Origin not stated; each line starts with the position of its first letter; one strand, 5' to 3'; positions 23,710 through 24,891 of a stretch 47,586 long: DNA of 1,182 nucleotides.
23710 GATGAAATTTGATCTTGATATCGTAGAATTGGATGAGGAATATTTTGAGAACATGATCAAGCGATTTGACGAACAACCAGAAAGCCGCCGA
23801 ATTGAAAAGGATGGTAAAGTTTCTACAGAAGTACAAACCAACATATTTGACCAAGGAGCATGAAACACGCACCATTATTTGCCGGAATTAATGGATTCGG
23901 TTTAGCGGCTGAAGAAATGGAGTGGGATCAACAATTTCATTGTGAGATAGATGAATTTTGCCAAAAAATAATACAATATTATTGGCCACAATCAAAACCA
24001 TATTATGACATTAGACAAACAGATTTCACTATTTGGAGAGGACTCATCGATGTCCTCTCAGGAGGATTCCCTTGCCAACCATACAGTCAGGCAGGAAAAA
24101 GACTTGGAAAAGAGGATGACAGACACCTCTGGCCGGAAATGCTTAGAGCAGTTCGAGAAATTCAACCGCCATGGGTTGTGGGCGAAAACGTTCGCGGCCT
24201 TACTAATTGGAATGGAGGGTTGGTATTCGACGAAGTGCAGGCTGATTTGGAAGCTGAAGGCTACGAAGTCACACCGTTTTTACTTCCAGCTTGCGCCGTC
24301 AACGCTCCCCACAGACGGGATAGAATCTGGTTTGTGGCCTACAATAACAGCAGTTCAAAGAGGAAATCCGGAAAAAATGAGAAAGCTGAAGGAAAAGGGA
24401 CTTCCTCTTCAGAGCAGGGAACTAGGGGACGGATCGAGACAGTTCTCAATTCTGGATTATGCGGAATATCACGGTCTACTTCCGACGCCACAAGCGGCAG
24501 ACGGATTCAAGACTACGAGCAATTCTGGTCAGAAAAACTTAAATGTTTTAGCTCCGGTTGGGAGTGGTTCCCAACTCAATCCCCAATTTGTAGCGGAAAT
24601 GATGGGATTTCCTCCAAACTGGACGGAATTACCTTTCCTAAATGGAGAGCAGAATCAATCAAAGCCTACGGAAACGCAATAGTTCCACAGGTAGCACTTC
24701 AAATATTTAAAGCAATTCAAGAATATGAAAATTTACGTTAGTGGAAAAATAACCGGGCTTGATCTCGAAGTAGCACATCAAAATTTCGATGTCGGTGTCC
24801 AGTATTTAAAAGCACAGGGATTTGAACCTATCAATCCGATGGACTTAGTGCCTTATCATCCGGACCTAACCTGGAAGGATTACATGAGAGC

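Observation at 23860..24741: A 225-codon +1 reading frame is nested inside the cytosine-5 methyltransferase gene, and both frames read like methyltransferase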

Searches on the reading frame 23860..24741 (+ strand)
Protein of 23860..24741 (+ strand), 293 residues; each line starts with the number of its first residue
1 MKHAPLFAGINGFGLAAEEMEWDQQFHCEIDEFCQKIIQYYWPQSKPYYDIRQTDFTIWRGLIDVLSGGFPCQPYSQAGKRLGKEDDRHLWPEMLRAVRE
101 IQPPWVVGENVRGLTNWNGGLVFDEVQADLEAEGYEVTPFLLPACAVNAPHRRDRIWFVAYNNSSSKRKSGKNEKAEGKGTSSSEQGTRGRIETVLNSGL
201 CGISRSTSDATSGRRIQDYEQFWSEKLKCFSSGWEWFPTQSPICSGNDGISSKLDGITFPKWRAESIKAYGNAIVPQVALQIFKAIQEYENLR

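Call 3: search_protein_families(library=pfam, proteins=[window:23860-24741:+, window:23972-24682:+], max_evalue=1)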
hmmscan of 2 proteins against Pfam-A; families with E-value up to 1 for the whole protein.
window:23860-24741:+ (293 aa): 1 family
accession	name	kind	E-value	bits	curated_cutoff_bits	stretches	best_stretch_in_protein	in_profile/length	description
PF00145.23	DNA_methylase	-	5.9e-43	148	22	1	2-223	2-216/324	C-5 cytosine-specific DNA methylase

window:23972-24682:+ (236 aa): 1 family
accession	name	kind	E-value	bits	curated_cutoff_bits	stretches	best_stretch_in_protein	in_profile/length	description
PF16108.10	DUF4826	-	0.19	12.4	22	1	57-118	8-69/129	Domain of unknown function (DUF4826)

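Call 4: search_protein_families(library=ncbifam, proteins=[window:23860-24741:+, window:23972-24682:+], max_evalue=1)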
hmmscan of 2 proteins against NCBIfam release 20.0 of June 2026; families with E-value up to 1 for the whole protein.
window:23860-24741:+ (293 aa): 2 families
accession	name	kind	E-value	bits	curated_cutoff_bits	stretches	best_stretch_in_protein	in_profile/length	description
TIGR00675.1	dcm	superfamily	1.4e-33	116.9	100.65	1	6-173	4-172/329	DNA (cytosine-5-)-methyltransferase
NF007772.0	PRK10458.1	subfamily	0.00039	19.1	710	1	64-138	171-255/472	DNA cytosine methylase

window:23972-24682:+ (236 aa): 0 families

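Call 5: find_homologous_proteins(query=window:23972-24682:+, max_evalue=0.001)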
Query window:23972-24682:+ (236 aa): 1448 proteins with E <= 0.001 among 1717 candidates; the best 120 are listed.
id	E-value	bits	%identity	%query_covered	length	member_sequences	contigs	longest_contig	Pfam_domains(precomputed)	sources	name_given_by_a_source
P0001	3.5e-88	313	61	75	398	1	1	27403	-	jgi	jgi:hypothetical protein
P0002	2.8e-84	300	61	86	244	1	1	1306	-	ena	-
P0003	1.9e-79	285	50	94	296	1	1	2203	-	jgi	jgi:hypothetical protein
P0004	3.1e-79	284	50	95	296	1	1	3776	-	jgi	-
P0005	7.1e-78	280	63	71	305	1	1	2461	-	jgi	jgi:hypothetical protein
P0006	2.0e-75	272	43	94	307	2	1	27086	-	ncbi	-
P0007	4.2e-75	270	65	85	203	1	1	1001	-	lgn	-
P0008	7.6e-75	270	41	97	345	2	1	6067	-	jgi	jgi:hypothetical protein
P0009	1.8e-74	268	50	95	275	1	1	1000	-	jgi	jgi:hypothetical protein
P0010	1.2e-73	266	42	95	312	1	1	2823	-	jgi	jgi:hypothetical protein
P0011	2.1e-72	262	46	94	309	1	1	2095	-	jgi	jgi:hypothetical protein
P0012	4.7e-72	260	45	96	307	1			-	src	-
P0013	8.7e-71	256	55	71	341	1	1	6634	-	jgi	-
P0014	1.9e-70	255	57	96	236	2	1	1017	-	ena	-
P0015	3.0e-70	255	46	95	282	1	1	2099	-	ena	-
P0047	3.7e-63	231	46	93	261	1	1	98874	-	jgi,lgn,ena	-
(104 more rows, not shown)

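Call 8: find_encoding_contigs(protein=P0006, flank=4000, max_places=3)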
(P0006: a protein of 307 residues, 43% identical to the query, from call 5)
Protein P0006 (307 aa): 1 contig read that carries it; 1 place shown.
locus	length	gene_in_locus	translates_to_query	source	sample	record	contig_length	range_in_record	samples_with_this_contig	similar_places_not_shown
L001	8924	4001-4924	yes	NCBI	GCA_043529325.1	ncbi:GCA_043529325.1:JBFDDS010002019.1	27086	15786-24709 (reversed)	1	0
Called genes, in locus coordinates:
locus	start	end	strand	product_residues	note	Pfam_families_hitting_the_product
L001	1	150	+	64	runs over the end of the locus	-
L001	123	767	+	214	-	-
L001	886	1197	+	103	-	-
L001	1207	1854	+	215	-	-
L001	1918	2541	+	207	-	-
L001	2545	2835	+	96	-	PF12728:HTH_17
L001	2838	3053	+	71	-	-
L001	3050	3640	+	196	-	PF12684:DUF3799 (weak)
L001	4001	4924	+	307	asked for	-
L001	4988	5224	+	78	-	-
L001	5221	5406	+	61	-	-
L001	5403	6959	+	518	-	PF00270:DEAD, PF04851:ResIII, PF18766:SWI2_SNF2 (weak), PF00271:Helicase_C (weak)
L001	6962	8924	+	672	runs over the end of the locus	PF08800:BT4734-like_N, PF08707:PriCT_2, PF05272:VapE-like_dom, PF19263:DUF5906 (weak)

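Call 9: find_encoding_contigs(protein=P0001, flank=4000, max_places=3)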
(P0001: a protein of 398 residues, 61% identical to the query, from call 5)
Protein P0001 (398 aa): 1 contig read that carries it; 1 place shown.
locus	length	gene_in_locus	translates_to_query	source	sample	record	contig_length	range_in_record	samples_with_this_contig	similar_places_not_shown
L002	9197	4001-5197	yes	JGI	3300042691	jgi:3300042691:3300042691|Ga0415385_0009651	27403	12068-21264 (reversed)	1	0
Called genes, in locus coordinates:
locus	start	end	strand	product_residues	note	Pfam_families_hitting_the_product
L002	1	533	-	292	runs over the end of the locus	-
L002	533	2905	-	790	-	-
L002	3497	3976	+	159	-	PF08299:Bac_DnaA_C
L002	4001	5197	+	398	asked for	-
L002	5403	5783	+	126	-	-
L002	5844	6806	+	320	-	PF00145:DNA_methylase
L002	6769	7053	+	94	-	-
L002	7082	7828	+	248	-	-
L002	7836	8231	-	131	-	PF08241:Methyltransf_11, PF08242:Methyltransf_12 (weak), PF13489:Methyltransf_23 (weak)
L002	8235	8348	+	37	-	-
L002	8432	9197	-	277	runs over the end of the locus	-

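Call 10: find_encoding_contigs(protein=P0047, flank=4000, max_places=3)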
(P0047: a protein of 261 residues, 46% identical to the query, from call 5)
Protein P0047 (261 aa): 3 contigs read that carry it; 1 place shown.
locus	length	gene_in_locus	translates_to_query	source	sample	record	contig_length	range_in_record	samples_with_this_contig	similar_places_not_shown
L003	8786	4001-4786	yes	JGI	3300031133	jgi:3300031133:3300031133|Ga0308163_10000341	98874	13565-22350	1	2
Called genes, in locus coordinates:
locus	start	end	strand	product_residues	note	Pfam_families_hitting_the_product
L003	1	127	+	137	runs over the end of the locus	PF07105:DUF1367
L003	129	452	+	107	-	-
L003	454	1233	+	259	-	-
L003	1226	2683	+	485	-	PF00772:DnaB, PF03796:DnaB_C, PF13481:AAA_25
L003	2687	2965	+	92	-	-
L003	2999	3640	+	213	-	-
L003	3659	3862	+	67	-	-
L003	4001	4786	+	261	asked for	-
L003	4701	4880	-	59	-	-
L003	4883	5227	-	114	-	-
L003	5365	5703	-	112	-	-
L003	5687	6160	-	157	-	PF13274:SocA_Panacea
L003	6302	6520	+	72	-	PF22292:DUF6965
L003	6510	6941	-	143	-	-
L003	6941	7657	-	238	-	PF02586:SRAP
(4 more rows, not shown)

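Call 49: find_homologous_proteins(query=window:23860-24738:+, max_evalue=1e-10)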
Query window:23860-24738:+ (293 aa): 8000 proteins with E <= 1e-10 among 8000 candidates; the best 120 are listed.
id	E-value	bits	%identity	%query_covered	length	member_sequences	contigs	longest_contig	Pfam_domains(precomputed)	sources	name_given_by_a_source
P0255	6.7e-204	694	100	100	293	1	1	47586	PF00145.24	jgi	-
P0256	1.9e-124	433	64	99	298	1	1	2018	PF00145.24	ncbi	-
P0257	1.3e-123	430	67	98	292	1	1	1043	PF00145.24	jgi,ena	-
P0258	7.1e-123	428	67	98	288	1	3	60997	PF00145.24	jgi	jgi:DNA (cytosine-5)-methyltransferase 1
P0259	1.4e-122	427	64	99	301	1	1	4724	PF00145.24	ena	-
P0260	4.8e-122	425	65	100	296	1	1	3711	PF00145.24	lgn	-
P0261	7.1e-121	421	63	98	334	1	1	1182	PF00145.24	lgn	-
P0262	7.7e-121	421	64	99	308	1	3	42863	PF00145.24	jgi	jgi:DNA (cytosine-5)-methyltransferase 1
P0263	1.0e-120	421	64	99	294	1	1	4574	PF00145.24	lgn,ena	-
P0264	1.8e-120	420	66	98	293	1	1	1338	PF00145.24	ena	-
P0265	2.5e-120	419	61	99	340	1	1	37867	PF00145.24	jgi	jgi:DNA (cytosine-5)-methyltransferase 1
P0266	2.6e-118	413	54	98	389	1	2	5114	PF00145.24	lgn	-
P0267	4.1e-118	412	61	100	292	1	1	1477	PF00145.24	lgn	-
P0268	5.1e-118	412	62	99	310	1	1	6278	PF00145.24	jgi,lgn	-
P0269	6.1e-118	411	56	99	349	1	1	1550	PF00145.24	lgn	-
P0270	9.5e-118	411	62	99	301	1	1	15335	PF00145.24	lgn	-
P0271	2.5e-117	409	62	88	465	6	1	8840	PF00145.24,PF13392.13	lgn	-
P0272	3.5e-117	409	64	99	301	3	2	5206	PF00145.24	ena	-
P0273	3.7e-117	409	58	100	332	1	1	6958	PF00145.24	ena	-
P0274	4.9e-117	408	61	99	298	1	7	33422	PF00145.24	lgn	-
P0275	8.5e-117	408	63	99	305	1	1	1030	PF00145.24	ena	-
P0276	1.0e-116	407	54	99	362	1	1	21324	PF00145.24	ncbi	-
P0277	1.0e-116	407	-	-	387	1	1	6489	PF00145.24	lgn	-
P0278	1.1e-116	407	63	98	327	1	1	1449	PF00145.24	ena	-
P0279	1.2e-116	407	62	99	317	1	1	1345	PF00145.24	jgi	-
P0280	1.2e-116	407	62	99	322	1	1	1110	PF00145.24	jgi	jgi:DNA (cytosine-5)-methyltransferase 1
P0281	1.7e-116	407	54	100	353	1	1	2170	PF00145.24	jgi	jgi:DNA (cytosine-5)-methyltransferase 1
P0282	2.1e-116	406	64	98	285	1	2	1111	PF00145.24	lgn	-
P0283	3.0e-116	406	62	99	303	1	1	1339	PF00145.24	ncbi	-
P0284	3.2e-116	406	62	99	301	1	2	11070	PF00145.24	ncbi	-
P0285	3.8e-116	406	61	100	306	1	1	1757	PF00145.24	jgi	jgi:DNA (cytosine-5)-methyltransferase 1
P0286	4.1e-116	405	63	99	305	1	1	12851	PF00145.24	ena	-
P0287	7.2e-116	405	61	100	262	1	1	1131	PF00145.24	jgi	-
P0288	7.3e-116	405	62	100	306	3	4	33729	PF00145.24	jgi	jgi:DNA (cytosine-5)-methyltransferase 1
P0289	7.5e-116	405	59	99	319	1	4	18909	PF00145.24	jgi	-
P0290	9.0e-116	404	62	99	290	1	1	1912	PF00145.24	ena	-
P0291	1.1e-115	404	59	100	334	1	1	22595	PF00145.24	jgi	-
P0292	1.4e-115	404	61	99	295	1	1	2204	PF00145.24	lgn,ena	-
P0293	1.4e-115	404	55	99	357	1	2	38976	PF00145.24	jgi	jgi:DNA (cytosine-5)-methyltransferase 1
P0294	1.4e-115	404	55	100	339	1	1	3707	PF00145.24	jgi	jgi:DNA (cytosine-5)-methyltransferase 1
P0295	1.7e-115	403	63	99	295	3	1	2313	PF00145.24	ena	-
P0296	2.2e-115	403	62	99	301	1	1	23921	PF00145.24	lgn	-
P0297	2.2e-115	403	-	-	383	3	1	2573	PF00145.24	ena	-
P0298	2.3e-115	403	63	99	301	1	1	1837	PF00145.24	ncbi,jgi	jgi:DNA (cytosine-5)-methyltransferase 1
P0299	2.6e-115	403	-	-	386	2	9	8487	PF00145.24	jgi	jgi:DNA (cytosine-5)-methyltransferase 1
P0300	3.2e-115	402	62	100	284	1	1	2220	PF00145.24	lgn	-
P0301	3.5e-115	402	61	99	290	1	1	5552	PF00145.24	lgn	-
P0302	3.8e-115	402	62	99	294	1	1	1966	PF00145.24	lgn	-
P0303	4.0e-115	402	58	98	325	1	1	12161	PF00145.24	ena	-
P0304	4.1e-115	402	61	100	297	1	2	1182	PF00145.24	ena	-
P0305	4.2e-115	402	56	99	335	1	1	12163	PF00145.24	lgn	-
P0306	4.3e-115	402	60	98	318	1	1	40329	PF00145.24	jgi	jgi:DNA (cytosine-5)-methyltransferase 1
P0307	4.7e-115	402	62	99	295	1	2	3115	PF00145.24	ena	-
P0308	4.8e-115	402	55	99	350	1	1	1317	PF00145.24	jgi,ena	-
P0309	4.9e-115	402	-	-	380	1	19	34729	PF00145.24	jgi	jgi:DNA (cytosine-5)-methyltransferase 1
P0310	6.2e-115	402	56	100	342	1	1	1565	PF00145.24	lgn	-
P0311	6.7e-115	401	63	100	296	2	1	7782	PF00145.24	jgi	-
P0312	8.4e-115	401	-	-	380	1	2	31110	PF00145.24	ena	-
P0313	8.8e-115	401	60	100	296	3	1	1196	PF00145.24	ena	-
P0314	1.0e-114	401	61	99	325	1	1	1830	PF00145.24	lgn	-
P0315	1.0e-114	401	60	100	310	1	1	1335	PF00145.24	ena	-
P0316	1.1e-114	401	60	100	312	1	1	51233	PF00145.24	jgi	-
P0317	1.1e-114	401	54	99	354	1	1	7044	PF00145.24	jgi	jgi:DNA (cytosine-5)-methyltransferase 1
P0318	1.2e-114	401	56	100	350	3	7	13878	PF00145.24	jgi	jgi:DNA (cytosine-5)-methyltransferase 1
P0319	1.3e-114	401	63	99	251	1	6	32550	PF00145.24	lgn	-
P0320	1.3e-114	401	61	99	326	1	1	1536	PF00145.24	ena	-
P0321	1.3e-114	401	55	100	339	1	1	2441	PF00145.24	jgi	jgi:DNA (cytosine-5)-methyltransferase 1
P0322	1.3e-114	400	59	100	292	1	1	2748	PF00145.24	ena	-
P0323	1.4e-114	400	62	100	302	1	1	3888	PF00145.24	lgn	-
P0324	1.6e-114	400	62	100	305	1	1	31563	PF00145.24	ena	-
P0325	1.7e-114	400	52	98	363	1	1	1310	PF00145.24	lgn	-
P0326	1.8e-114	400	54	100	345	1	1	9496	PF00145.24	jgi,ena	-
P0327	2.0e-114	400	56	99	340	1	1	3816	PF00145.24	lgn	-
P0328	2.0e-114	400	-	-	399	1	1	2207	PF00145.24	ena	-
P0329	2.2e-114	400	54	100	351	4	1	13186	PF00145.24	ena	-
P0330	2.2e-114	400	60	100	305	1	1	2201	PF00145.24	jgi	jgi:DNA (cytosine-5)-methyltransferase 1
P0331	2.2e-114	400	62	100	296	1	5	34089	PF00145.24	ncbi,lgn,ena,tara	tara:strand:+ start:1532 stop:2422 length:891 start_codon:yes stop_codon:yes gene_type:complete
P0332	2.2e-114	400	-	-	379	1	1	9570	PF00145.24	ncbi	-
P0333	2.3e-114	400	62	99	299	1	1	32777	PF00145.24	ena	-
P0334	2.3e-114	400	62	99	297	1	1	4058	PF00145.24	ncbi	-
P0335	2.3e-114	400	55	100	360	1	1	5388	PF00145.24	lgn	-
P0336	2.4e-114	400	62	100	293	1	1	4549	PF00145.24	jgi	jgi:DNA (cytosine-5)-methyltransferase 1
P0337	2.5e-114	400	62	100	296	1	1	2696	PF00145.24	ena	-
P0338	2.6e-114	400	57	98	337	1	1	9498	PF00145.24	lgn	-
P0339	3.1e-114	399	56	100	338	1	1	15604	PF00145.24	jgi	jgi:DNA (cytosine-5)-methyltransferase 1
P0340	3.2e-114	399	56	99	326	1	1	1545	PF00145.24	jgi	jgi:DNA (cytosine-5)-methyltransferase 1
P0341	3.2e-114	399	56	99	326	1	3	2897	PF00145.24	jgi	jgi:DNA (cytosine-5)-methyltransferase 1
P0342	3.2e-114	399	59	100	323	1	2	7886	PF00145.24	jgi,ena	jgi:DNA (cytosine-5)-methyltransferase 1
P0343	3.4e-114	399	53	100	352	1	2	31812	PF00145.24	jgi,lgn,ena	-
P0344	3.8e-114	399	57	99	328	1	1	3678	PF00145.24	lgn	-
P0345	3.9e-114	399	-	-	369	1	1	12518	PF00145.24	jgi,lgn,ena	jgi:DNA (cytosine-5)-methyltransferase 1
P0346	4.9e-114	399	62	99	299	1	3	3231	PF00145.24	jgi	jgi:DNA (cytosine-5)-methyltransferase 1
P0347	5.3e-114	398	60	100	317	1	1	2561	PF00145.24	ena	-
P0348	5.3e-114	398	57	98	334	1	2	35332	PF00145.24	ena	-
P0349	5.4e-114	398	-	-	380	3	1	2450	PF00145.24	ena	-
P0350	5.5e-114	398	-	-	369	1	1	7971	PF00145.24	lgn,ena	-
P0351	5.6e-114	398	55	99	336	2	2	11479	PF00145.24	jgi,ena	-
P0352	6.3e-114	398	61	100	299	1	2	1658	PF00145.24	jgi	-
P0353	6.7e-114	398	52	100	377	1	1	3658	PF00145.24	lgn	-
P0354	6.8e-114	398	55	100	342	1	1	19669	PF00145.24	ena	-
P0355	7.0e-114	398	62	99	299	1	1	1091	PF00145.24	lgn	-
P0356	7.1e-114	398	-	-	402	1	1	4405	PF00145.24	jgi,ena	jgi:DNA (cytosine-5)-methyltransferase 1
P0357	7.4e-114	398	64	99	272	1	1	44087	PF00145.24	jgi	jgi:DNA (cytosine-5)-methyltransferase 1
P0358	7.5e-114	398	58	100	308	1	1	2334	PF00145.24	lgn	-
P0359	7.5e-114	398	-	-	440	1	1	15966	PF00145.24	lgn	-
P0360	7.9e-114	398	56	100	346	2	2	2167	PF00145.24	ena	-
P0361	8.2e-114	398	61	100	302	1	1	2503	PF00145.24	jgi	-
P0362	8.4e-114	398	57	99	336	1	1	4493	PF00145.24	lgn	-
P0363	8.8e-114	398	62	99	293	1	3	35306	PF00145.24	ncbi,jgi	jgi:DNA (cytosine-5)-methyltransferase 1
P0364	9.2e-114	398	63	99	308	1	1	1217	PF00145.24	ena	-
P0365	9.9e-114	398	62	100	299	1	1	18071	PF00145.24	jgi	-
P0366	1.0e-113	398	56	98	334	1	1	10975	PF00145.24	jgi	jgi:DNA (cytosine-5)-methyltransferase 1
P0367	1.1e-113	398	50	100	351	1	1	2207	PF00145.24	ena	-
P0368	1.1e-113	398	60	100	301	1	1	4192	PF00145.24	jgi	jgi:DNA (cytosine-5)-methyltransferase 1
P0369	1.1e-113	397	-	-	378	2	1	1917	PF00145.24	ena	-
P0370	1.2e-113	397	60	100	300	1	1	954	PF00145.24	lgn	-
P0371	1.2e-113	397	57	100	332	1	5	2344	PF00145.24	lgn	-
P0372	1.3e-113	397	61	98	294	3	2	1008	PF00145.24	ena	-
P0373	1.3e-113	397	55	99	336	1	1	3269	PF00145.24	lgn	-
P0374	1.4e-113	397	58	99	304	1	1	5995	PF00145.24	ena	-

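Call 61: predict_structure(alignment_id=A3)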
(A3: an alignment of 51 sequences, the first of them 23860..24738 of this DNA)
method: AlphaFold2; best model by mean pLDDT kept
length: 293 residues; sequences in the alignment: 51
mean_pLDDT: 64.7   pTM: 0.63
mean pLDDT of the five models: 64.7, 64.4, 56.9, 56.6, 54.0
residues with pLDDT >= 90: 84; 70-90: 54; 50-70: 31; < 50: 124
segments of 3 or more residues with pLDDT < 50: 72-80, 113-121, 147-150, 168-248, 254-272
pLDDT, mean of each block of 10 residues (from residue 1): 92 90 95 84 94 96 92 47 58 93 92 48 75 91 57 75 65 41 34 30 29 32 33 37 40 47 40 65 94 91
secondary structure, 60 per line:
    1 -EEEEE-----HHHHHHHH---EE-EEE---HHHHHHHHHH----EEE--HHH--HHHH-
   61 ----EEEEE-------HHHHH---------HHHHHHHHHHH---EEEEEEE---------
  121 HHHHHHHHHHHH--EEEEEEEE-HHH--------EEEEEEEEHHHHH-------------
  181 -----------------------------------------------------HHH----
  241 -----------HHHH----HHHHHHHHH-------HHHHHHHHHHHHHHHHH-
elements in order: E2-6 H12-19 E26-28 H32-41 E46-48 H56-59 E65-69 H77-81 H91-101 E105-111 H121-132 E135-142 E155-162 H163-167 H252-255 H260-268 H276-292
